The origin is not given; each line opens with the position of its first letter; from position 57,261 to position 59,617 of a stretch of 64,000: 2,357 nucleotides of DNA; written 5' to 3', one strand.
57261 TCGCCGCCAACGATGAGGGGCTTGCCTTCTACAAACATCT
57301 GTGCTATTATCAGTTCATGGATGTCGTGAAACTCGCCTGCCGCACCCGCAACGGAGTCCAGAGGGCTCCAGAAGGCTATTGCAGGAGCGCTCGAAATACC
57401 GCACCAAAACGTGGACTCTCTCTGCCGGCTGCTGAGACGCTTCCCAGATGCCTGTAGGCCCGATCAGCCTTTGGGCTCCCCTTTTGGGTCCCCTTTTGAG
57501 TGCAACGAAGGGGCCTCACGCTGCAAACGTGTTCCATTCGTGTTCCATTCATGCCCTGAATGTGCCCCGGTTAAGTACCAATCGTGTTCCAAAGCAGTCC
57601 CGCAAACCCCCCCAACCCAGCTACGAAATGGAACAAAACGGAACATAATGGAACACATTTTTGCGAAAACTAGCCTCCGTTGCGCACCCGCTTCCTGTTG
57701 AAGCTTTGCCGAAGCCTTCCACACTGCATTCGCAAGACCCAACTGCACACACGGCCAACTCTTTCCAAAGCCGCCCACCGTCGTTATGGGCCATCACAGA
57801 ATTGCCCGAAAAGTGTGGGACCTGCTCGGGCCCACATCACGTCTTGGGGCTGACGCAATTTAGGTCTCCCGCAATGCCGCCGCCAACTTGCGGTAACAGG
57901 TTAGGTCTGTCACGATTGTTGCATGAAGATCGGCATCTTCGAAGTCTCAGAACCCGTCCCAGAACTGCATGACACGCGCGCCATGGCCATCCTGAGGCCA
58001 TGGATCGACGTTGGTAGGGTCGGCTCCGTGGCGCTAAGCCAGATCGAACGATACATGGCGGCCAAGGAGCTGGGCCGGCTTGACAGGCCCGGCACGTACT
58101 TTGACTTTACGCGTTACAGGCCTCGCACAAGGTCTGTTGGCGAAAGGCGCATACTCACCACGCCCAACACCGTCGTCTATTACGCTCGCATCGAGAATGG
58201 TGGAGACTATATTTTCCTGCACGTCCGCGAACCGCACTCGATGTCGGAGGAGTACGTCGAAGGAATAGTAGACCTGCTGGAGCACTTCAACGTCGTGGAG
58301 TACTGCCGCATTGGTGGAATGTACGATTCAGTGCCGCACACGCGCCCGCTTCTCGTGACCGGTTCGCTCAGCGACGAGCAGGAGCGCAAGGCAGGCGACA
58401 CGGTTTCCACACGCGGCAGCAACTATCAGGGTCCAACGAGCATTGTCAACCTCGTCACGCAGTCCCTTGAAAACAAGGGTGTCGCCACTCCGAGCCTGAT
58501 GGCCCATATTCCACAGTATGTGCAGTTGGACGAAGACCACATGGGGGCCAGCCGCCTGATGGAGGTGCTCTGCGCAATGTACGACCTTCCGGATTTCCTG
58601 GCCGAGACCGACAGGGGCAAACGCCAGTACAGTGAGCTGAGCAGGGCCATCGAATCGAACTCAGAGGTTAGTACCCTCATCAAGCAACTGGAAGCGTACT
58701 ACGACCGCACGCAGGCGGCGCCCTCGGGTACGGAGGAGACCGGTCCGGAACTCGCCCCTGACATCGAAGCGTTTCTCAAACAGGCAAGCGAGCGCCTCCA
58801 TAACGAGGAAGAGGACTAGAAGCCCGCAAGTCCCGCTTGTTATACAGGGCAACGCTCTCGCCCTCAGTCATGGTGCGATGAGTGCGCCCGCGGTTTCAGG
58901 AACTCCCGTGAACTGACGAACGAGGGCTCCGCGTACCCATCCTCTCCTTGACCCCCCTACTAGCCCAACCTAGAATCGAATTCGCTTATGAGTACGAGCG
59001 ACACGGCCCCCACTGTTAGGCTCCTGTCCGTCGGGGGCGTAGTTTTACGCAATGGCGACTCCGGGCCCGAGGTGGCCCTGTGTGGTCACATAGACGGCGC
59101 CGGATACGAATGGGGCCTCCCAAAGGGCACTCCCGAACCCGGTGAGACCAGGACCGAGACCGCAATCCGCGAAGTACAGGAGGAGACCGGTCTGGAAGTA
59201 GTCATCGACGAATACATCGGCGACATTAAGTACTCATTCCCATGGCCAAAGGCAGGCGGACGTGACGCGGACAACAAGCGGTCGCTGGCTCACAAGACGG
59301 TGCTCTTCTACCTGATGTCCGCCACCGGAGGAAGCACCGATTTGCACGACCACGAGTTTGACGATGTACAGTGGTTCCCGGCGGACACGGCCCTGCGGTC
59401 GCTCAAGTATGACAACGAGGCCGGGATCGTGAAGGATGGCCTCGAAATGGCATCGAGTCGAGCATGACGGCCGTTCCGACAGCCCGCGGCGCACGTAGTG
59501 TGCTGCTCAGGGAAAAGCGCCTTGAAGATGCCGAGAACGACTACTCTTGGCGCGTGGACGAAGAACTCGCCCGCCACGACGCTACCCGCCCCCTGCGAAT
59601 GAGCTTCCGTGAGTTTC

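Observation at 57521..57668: Module B: six phased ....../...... iterons forming a 140-bp imperfect palindrome in the 0.7-kb gap upstream of the PAC2 gene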

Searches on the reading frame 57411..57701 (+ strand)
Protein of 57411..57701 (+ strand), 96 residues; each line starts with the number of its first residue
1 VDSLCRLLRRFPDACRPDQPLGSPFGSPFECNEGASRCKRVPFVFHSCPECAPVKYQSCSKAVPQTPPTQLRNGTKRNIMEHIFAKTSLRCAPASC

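Call 11: search_protein_families(library=pfam, proteins=[window:57411-57701:+], max_evalue=0.01)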
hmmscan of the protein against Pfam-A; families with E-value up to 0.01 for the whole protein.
window:57411-57701:+ (96 aa): 0 families

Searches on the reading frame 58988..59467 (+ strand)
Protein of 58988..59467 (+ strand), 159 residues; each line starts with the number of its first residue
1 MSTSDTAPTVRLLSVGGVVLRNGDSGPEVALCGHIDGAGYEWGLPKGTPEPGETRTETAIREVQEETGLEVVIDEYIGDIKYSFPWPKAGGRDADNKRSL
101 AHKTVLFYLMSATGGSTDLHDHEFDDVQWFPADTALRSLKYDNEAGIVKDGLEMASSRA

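Call 11: search_protein_families(library=pfam, proteins=[window:58988-59467:+], max_evalue=0.01)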
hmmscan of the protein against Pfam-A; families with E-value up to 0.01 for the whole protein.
window:58988-59467:+ (159 aa): 1 family
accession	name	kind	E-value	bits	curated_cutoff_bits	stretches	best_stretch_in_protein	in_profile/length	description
PF00293.34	NUDIX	-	3.4e-19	69.6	21.1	1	14-140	5-123/134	NUDIX domain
